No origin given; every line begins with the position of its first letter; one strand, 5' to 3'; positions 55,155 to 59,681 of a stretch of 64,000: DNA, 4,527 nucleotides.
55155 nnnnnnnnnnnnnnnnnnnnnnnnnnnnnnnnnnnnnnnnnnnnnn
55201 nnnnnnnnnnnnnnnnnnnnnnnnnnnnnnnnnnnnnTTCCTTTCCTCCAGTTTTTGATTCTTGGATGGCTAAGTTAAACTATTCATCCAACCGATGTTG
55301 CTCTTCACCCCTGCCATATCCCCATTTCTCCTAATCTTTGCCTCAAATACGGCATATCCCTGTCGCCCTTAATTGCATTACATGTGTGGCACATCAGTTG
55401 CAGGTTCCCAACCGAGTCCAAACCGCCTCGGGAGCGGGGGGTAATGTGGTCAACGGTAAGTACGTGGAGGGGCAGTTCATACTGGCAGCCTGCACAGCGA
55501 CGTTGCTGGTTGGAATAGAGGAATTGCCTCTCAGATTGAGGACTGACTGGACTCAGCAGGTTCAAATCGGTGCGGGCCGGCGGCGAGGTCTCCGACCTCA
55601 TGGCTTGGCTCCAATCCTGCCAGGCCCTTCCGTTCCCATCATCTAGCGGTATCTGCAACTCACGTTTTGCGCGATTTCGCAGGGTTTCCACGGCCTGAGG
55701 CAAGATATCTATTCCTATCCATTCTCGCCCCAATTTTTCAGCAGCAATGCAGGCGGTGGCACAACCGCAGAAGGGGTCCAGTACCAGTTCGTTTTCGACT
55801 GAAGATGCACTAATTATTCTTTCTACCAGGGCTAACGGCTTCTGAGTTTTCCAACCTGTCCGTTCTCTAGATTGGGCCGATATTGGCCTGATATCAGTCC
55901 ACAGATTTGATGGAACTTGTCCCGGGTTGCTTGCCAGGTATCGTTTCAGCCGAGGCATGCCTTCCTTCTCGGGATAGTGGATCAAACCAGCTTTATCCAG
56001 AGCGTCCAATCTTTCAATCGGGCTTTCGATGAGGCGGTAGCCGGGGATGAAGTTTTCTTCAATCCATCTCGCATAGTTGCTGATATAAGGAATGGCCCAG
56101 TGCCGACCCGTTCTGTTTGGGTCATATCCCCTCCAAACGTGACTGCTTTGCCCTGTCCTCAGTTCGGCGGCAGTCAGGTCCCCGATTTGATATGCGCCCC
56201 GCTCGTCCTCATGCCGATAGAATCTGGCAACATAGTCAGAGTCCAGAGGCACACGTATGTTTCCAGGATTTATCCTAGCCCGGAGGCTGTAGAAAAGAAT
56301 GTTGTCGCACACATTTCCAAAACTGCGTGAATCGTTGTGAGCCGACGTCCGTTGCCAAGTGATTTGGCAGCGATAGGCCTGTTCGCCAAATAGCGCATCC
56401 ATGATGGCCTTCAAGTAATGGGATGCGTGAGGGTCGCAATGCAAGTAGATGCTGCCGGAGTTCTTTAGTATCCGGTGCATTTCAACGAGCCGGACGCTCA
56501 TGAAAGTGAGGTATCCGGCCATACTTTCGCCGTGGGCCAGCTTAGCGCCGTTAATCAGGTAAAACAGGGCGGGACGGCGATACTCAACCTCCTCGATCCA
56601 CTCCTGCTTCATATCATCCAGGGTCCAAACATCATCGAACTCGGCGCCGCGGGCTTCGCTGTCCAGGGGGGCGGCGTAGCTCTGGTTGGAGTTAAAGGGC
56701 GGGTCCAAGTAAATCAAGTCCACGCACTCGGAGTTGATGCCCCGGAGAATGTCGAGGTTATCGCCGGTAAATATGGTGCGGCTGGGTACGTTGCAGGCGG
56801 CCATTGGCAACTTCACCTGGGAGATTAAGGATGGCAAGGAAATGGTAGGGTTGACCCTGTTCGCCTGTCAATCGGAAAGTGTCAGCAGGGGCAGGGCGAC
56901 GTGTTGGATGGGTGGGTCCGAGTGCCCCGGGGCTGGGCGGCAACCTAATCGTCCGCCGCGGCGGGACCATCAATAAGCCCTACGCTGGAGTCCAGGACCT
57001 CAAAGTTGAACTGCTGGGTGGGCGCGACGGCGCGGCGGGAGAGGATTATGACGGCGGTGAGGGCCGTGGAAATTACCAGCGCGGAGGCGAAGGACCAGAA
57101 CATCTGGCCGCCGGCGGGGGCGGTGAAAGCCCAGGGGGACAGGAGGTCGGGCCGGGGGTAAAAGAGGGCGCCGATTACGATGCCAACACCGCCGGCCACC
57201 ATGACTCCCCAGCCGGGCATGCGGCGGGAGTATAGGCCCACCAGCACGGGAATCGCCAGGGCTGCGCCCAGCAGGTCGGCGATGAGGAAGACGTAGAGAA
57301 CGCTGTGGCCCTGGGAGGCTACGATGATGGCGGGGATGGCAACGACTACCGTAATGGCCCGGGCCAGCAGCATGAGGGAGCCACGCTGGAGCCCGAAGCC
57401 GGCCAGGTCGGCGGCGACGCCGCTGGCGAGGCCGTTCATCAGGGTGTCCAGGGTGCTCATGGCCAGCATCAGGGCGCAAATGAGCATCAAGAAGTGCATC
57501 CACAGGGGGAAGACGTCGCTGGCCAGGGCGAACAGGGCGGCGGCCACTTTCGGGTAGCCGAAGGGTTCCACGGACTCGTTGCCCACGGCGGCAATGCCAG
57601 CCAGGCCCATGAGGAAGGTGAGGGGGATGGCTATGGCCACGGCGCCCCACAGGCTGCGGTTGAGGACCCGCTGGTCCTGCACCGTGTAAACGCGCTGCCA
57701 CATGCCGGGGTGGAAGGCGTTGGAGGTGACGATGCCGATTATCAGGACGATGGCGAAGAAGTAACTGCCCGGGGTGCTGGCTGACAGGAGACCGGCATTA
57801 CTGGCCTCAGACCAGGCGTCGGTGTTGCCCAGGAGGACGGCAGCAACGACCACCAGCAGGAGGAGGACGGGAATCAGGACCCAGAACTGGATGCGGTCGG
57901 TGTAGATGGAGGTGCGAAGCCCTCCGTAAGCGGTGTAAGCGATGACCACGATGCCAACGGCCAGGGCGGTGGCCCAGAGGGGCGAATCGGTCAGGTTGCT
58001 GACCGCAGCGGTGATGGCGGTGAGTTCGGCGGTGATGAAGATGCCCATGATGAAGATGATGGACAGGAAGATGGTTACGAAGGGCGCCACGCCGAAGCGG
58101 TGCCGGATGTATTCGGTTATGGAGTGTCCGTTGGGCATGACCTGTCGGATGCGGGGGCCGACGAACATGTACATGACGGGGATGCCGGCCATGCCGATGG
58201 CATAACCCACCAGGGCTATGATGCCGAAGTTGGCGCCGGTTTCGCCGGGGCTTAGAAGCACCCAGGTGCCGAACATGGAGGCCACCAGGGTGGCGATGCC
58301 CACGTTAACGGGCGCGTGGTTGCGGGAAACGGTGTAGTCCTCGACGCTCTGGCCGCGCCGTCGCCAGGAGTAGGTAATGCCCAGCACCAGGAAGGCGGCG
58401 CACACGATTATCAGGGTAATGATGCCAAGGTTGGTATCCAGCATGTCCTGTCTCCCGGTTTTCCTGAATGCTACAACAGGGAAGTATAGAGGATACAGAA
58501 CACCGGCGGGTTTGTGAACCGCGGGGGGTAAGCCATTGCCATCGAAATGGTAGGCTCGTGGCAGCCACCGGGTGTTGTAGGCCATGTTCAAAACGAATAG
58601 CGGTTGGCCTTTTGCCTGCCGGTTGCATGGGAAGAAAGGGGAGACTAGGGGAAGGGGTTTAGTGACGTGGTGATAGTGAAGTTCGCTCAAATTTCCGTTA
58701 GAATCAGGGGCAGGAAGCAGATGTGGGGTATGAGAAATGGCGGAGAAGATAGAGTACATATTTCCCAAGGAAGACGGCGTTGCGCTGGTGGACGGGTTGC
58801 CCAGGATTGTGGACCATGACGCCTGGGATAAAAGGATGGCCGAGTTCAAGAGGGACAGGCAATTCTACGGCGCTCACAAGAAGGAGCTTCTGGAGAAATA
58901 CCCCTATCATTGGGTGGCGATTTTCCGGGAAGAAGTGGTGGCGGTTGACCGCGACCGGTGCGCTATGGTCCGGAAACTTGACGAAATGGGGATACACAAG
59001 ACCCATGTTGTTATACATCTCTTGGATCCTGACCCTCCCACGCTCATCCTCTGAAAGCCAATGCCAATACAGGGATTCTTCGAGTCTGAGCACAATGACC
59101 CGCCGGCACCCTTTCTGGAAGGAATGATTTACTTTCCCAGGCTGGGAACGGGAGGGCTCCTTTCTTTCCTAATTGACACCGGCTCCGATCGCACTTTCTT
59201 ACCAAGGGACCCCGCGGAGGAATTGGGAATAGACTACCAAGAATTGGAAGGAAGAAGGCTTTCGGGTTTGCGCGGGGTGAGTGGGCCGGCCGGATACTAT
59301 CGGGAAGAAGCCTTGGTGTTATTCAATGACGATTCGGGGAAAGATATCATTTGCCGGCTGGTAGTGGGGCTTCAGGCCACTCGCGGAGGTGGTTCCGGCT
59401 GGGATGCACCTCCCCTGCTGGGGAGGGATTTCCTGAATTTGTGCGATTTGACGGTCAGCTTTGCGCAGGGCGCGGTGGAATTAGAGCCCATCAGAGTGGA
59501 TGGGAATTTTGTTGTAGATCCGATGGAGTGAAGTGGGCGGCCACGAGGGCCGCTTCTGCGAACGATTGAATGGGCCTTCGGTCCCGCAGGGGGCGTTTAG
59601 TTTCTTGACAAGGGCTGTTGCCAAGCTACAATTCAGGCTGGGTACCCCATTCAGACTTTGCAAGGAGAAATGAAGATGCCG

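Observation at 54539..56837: Low-GC two-gene island: DNA methyltransferase-HNH nuclease fusion plus an orphan multi-pass membrane protein, inserted at the thiC leader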

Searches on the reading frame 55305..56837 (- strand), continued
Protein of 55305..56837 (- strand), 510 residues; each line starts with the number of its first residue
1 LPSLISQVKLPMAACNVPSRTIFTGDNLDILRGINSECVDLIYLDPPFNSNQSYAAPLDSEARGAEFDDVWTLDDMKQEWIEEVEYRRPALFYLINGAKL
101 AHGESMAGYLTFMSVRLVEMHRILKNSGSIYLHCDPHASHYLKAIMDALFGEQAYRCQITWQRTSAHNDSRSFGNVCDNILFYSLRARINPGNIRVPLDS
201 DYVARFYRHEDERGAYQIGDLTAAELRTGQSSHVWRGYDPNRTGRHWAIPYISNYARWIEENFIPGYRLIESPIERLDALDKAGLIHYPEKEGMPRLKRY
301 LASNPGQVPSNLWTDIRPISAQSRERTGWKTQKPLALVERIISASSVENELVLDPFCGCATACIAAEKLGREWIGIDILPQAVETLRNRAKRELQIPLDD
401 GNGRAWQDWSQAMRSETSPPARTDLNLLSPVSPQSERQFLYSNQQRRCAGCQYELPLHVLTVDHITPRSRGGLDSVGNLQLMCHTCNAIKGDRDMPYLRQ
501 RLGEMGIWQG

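Call 82: search_protein_families(library=pfam, proteins=[L047:5770-7677:+, L049:5722-7686:+, L048:5980-7656:+, L053:5893-7650:+, L054:5980-7629:+, L060:5992-7581:+, L044:5992-7623:+, L072:6028-7734:+, L075:111-2717:+, L079:4372-6177:+], max_evalue=0.001)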
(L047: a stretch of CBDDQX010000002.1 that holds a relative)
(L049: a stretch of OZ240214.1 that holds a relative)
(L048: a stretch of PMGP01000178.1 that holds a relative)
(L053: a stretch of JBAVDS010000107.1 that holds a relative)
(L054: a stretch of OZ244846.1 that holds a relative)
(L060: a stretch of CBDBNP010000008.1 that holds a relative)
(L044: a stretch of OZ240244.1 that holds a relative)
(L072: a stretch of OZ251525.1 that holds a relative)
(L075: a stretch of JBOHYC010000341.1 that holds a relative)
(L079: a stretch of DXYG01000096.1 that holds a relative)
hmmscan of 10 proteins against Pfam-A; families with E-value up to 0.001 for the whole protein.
L047:5770-7677:+ (636 aa): 5 families
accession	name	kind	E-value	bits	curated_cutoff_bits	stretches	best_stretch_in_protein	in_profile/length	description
PF01555.25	N6_N4_Mtase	-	1.2e-45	156.6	26.7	1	96-441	1-214/221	DNA methylase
PF22722.2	NA-iREase1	-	5.1e-10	39.7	27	1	505-602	20-105/106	NACHT-associated inactive Restriction Endonuclease 1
PF04471.18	Mrr_cat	-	2.3e-08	34.6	21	1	504-574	28-97/115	Restriction endonuclease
PF02086.21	MethyltransfD12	-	2.1e-05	24.8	22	0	92-121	172-204/253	D12 class N6 adenine-specific DNA methyltransferase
PF03602.21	Cons_hypoth95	-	5.4e-05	23.4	24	0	78-115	95-133/182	Conserved hypothetical protein 95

L049:5722-7686:+ (655 aa): 6 families
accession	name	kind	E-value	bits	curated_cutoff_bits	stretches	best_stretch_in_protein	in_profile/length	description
PF01555.25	N6_N4_Mtase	-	4.8e-44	151.4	26.7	1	116-461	1-214/221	DNA methylase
PF22722.2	NA-iREase1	-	3.5e-10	40.3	27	1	523-623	18-106/106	NACHT-associated inactive Restriction Endonuclease 1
PF04471.18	Mrr_cat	-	1.9e-07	31.6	21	1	522-596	26-99/115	Restriction endonuclease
PF03602.21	Cons_hypoth95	-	3.2e-05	24.1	24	0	96-136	93-134/182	Conserved hypothetical protein 95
PF02086.21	MethyltransfD12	-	6e-05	23.3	22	0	416-483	7-75/253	D12 class N6 adenine-specific DNA methyltransferase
PF13847.12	Methyltransf_31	-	0.00053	20.1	27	0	427-473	2-51/145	Methyltransferase domain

L048:5980-7656:+ (559 aa): 5 families
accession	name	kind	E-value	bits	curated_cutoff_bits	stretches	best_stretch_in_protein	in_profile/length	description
PF01555.25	N6_N4_Mtase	-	2.6e-46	158.8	26.7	1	26-368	1-216/221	DNA methylase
PF22722.2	NA-iREase1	-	9.3e-07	29.2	27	1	410-516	5-100/106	NACHT-associated inactive Restriction Endonuclease 1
PF04471.18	Mrr_cat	-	8.4e-06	26.3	21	1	425-497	28-99/115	Restriction endonuclease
PF02086.21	MethyltransfD12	-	0.00032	21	22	0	23-45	173-195/253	D12 class N6 adenine-specific DNA methyltransferase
PF03602.21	Cons_hypoth95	-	0.00042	20.5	24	0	6-44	93-132/182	Conserved hypothetical protein 95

L053:5893-7650:+ (586 aa): 3 families
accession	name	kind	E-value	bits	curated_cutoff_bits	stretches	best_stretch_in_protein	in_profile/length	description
PF01555.25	N6_N4_Mtase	-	2.6e-46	158.8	26.7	1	55-397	1-216/221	DNA methylase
PF22722.2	NA-iREase1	-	2.6e-07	31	27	1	439-527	5-90/106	NACHT-associated inactive Restriction Endonuclease 1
PF04471.18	Mrr_cat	-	7.8e-06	26.4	21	1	452-528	25-100/115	Restriction endonuclease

L054:5980-7629:+ (550 aa): 2 families
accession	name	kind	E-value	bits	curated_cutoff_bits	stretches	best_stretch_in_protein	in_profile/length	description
PF01555.25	N6_N4_Mtase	-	8.6e-44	150.5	26.7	1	26-374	1-219/221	DNA methylase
PF13847.12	Methyltransf_31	-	0.00016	21.8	27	0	335-375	2-45/145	Methyltransferase domain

L060:5992-7581:+ (530 aa): 3 families
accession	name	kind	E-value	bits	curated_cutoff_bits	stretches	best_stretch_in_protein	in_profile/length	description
PF01555.25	N6_N4_Mtase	-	5.2e-46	157.8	26.7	1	25-376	1-220/221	DNA methylase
PF04471.18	Mrr_cat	-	2.1e-05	25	21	1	406-486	2-86/115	Restriction endonuclease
PF22722.2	NA-iREase1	-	8.9e-05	22.9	27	1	414-503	6-93/106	NACHT-associated inactive Restriction Endonuclease 1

L044:5992-7623:+ (544 aa): 3 families
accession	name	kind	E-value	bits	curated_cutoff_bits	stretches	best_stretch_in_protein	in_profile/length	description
PF01555.25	N6_N4_Mtase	-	2.7e-40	139.1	26.7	1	25-368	2-211/221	DNA methylase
PF22722.2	NA-iREase1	-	4.3e-07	30.3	27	1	415-505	6-91/106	NACHT-associated inactive Restriction Endonuclease 1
PF04471.18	Mrr_cat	-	3.7e-06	27.5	21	1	408-504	3-99/115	Restriction endonuclease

L072:6028-7734:+ (569 aa): 1 family
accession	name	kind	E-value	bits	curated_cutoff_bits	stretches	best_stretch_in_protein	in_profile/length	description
PF01555.25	N6_N4_Mtase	-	2e-44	152.7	26.7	1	9-312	1-218/221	DNA methylase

L075:111-2717:+ (869 aa): 1 family
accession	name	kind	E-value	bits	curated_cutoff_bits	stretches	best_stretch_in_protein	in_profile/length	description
PF01555.25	N6_N4_Mtase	-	1.4e-45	156.4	26.7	1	116-401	1-213/221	DNA methylase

L079:4372-6177:+ (602 aa): 1 family
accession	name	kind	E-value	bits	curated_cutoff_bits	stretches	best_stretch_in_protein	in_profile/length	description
PF01555.25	N6_N4_Mtase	-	1.7e-50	172.5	26.7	1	74-350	1-219/221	DNA methylase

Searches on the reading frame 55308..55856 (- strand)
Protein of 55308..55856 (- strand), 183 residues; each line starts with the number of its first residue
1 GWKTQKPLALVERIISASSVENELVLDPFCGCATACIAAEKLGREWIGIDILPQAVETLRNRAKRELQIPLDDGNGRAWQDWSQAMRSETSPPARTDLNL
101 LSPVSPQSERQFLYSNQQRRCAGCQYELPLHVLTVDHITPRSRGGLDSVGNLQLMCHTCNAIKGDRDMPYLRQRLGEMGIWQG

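Call 57: search_dna_similar(query=window:55308-55856:-, collection=plasmids, mode=protein, max_rows=25)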
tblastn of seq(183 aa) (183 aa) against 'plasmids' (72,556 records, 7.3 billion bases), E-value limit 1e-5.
Records with a match: 2482; places in all: 2523; records where one place covers at least 80% of the query: 0.
Best place of each record, by identity: 60-80% 1; <60% 2481.
By first word of the organism name: Klebsiella 1781; Salmonella 195; Escherichia 84; Burkholderia 70; Enterobacter 46; Raoultella 35; Acinetobacter 33; Aeromonas 30; Serratia 28; Pantoea 27; and 73 more.
By predicted mobility (MOB-suite, as given by PLSDB): conjugative 1693; non-mobilizable 461; mobilizable 328.
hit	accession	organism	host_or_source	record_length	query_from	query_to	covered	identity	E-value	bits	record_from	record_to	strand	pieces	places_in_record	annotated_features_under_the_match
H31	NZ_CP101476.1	Cellulosimicrobium cellulans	water,poultry farm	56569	1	62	34%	58.1%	2e-15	80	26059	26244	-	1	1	DNA methyltransferase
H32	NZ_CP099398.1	Rhizobium sp. Pop5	Phaseolus vulgaris,Cell culture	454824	1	64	35%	56.3%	2e-16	83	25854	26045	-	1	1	DNA methyltransferase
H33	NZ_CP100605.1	Bradyrhizobium sp. Ash2021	-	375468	1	64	35%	54.7%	6e-14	76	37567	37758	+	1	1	DNA methyltransferase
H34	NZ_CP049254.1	Microbacterium amylolyticum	cell culture,soil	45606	1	62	34%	54.8%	4e-13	74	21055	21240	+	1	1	DNA methyltransferase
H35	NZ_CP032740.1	Enterococcus casseliflavus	Homo sapiens,bile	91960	1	69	38%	49.3%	1e-7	58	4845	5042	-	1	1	site-specific DNA-methyltransferase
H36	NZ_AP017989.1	Aminobacter sp. SS-2016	Lotus japoicus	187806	1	62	34%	53.2%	6e-10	64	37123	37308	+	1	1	site-specific DNA-methyltransferase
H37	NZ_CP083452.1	Comamonas odontotermitis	cell culture,cucumber rhizosphere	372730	2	62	33%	54.1%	1e-9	64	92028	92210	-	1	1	site-specific DNA-methyltransferase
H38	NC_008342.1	Nitrosomonas eutropha C91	-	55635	2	79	43%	41.5%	3e-6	54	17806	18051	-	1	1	site-specific DNA-methyltransferase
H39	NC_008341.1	Nitrosomonas eutropha C91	-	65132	2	79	43%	41.5%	3e-6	54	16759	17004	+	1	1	site-specific DNA-methyltransferase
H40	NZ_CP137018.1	Sinorhizobium fredii GR64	Phaseolus vulgaris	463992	1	62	34%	51.6%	1e-13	75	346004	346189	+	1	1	site-specific DNA-methyltransferase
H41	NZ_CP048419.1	Sphingomonas insulae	Cell,soil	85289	1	62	34%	51.6%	4e-8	59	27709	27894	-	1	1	site-specific DNA-methyltransferase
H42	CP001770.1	Spirosoma linguale DSM 74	-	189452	2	74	40%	43.4%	2e-6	54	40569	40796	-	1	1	DNA methylase N-4/N-6 domain protein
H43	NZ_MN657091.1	Psychrobacter sp.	-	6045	1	66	36%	47.1%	1e-9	63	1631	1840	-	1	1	DNA methyltransferase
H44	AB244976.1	uncultured bacterium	-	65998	2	62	33%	50.8%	4e-8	59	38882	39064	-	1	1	none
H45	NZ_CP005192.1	Sphingobium sp. MI1205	-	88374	2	62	33%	50.8%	4e-8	59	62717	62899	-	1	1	site-specific DNA-methyltransferase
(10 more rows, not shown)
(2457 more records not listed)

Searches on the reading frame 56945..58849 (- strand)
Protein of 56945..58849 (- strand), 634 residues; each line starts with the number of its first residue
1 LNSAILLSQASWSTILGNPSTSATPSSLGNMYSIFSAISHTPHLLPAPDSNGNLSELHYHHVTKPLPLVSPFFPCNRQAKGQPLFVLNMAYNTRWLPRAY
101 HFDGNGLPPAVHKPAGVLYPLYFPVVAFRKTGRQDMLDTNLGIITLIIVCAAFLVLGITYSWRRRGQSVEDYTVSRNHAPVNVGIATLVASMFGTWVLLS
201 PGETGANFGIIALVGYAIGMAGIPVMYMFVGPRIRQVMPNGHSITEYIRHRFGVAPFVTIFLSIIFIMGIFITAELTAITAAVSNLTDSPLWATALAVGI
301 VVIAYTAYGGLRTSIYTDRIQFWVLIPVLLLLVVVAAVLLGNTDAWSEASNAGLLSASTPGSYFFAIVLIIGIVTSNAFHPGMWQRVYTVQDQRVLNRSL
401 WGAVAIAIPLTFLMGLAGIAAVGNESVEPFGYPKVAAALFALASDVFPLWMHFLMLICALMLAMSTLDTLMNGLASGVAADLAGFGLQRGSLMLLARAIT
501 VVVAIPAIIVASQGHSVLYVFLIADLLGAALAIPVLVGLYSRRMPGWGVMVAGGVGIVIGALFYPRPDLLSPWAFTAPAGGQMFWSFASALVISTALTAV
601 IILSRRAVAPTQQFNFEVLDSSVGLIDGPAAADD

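Call 3: search_protein_families(library=pfam, proteins=[window:56945-58849:-], max_evalue=0.01)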
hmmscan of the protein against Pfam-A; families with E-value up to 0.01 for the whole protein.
window:56945-58849:- (634 aa): 1 family
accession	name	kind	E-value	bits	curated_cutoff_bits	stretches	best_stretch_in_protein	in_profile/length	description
PF00474.23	SSF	-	1e-17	64.6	22.8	1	172-556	2-406/406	Sodium:solute symporter family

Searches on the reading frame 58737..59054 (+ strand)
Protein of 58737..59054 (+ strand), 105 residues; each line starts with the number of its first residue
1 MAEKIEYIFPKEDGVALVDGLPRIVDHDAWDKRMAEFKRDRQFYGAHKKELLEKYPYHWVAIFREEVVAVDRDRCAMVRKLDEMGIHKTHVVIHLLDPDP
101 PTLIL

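Call 3: search_protein_families(library=pfam, proteins=[window:58737-59054:+], max_evalue=0.01)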
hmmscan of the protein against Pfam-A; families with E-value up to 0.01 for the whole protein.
window:58737-59054:+ (105 aa): 1 family
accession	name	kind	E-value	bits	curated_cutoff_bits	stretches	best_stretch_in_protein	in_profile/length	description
PF18929.5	DUF5678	-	0.0012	19.1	23.2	1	50-83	1-34/49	Family of unknown function (DUF5678)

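Call 55: search_protein_families(library=phrogs, proteins=[window:58737-59054:+], max_evalue=0.01)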
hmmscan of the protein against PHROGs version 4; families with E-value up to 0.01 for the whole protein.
window:58737-59054:+ (105 aa): 0 families

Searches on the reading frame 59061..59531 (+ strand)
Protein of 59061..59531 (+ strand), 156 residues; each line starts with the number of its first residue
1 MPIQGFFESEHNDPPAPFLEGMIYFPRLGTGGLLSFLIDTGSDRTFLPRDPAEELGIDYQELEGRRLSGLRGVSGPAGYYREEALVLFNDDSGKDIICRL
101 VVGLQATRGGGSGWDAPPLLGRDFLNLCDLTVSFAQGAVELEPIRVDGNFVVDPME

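Call 3: search_protein_families(library=pfam, proteins=[window:59061-59531:+], max_evalue=0.01)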
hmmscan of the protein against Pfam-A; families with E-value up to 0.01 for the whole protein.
window:59061-59531:+ (156 aa): 2 families
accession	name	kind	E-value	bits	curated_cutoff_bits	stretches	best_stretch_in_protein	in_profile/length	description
PF13650.11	Asp_protease_2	-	1.1e-05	26.5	24.3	1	34-73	10-50/90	Aspartyl protease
PF13975.11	gag-asp_proteas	-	0.00014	22.8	28.2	1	34-72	10-49/92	gag-polyprotein putative aspartyl protease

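Call 55: search_protein_families(library=phrogs, proteins=[window:59061-59531:+], max_evalue=0.01)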
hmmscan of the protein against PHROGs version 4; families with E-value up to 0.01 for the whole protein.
window:59061-59531:+ (156 aa): 0 families
